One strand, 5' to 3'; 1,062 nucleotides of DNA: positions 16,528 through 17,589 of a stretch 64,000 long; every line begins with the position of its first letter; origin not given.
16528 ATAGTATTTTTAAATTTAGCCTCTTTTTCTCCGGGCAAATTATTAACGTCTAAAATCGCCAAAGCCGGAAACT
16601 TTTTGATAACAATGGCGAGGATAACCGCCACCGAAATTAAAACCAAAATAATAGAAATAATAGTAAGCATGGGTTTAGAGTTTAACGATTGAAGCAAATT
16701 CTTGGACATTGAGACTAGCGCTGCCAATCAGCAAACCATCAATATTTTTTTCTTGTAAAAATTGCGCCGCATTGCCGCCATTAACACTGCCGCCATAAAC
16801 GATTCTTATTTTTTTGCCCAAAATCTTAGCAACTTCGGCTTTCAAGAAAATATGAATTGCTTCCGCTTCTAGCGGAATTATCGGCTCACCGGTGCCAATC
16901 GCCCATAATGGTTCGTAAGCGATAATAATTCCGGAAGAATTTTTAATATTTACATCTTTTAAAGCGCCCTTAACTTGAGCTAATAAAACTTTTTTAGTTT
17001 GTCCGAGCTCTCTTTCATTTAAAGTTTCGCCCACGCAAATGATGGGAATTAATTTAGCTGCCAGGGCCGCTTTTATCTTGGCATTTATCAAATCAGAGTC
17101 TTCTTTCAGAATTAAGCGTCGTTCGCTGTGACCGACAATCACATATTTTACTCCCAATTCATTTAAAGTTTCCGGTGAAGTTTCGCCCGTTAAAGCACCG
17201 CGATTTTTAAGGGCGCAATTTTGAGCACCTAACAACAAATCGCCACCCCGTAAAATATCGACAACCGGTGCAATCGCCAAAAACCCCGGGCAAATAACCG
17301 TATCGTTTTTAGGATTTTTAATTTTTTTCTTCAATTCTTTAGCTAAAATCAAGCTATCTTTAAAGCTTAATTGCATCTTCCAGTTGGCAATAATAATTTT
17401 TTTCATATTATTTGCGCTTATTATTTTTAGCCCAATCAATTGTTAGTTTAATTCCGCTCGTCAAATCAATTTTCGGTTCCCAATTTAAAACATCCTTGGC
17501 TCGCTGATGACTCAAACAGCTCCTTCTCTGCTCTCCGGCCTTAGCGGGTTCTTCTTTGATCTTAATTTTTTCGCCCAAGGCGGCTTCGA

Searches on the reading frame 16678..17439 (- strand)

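Call 49: search_protein_families(library=ncbifam, proteins=[window:16678-17439:-], max_evalue=0.01)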
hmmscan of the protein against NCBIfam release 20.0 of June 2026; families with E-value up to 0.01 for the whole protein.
window:16678-17439:- (254 aa): 9 families
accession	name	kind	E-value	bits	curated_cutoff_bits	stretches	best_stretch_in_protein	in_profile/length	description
NF010569.0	PRK13962.1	equivalog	5.7e-76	256.1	883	1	6-253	390-642/645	bifunctional phosphoglycerate kinase/triosephosphate isomerase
NF000722.0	PRK00042.2-1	equivalog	1.8e-62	211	293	1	14-253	4-246/256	triose-phosphate isomerase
NF011163.0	PRK14565.1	equivalog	3.9e-56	190.4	298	1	12-253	1-232/240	triosephosphate isomerase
TIGR00419.1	tim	equivalog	6.2e-52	176.7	130.6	1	15-244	1-226/228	triose-phosphate isomerase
NF000728.0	PRK00042.3-2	equivalog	7.4e-46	156.5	255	1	15-253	2-227/231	triose-phosphate isomerase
NF011497.0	PRK14905.1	equivalog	8.2e-42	143.8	485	1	49-252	45-256/357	triosephosphate isomerase/PTS system glucose/sucrose-specific transporter subunit IIB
NF012036.0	PRK15492.1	equivalog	1.6e-40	139.2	509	1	34-252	28-255/261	triosephosphate isomerase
NF000729.0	PRK00042.3-3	equivalog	1.2e-39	136.5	309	1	12-252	1-231/234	triose-phosphate isomerase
NF003302.0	PRK04302.1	subfamily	4.4e-14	52.8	132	1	14-139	4-124/223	triose-phosphate isomerase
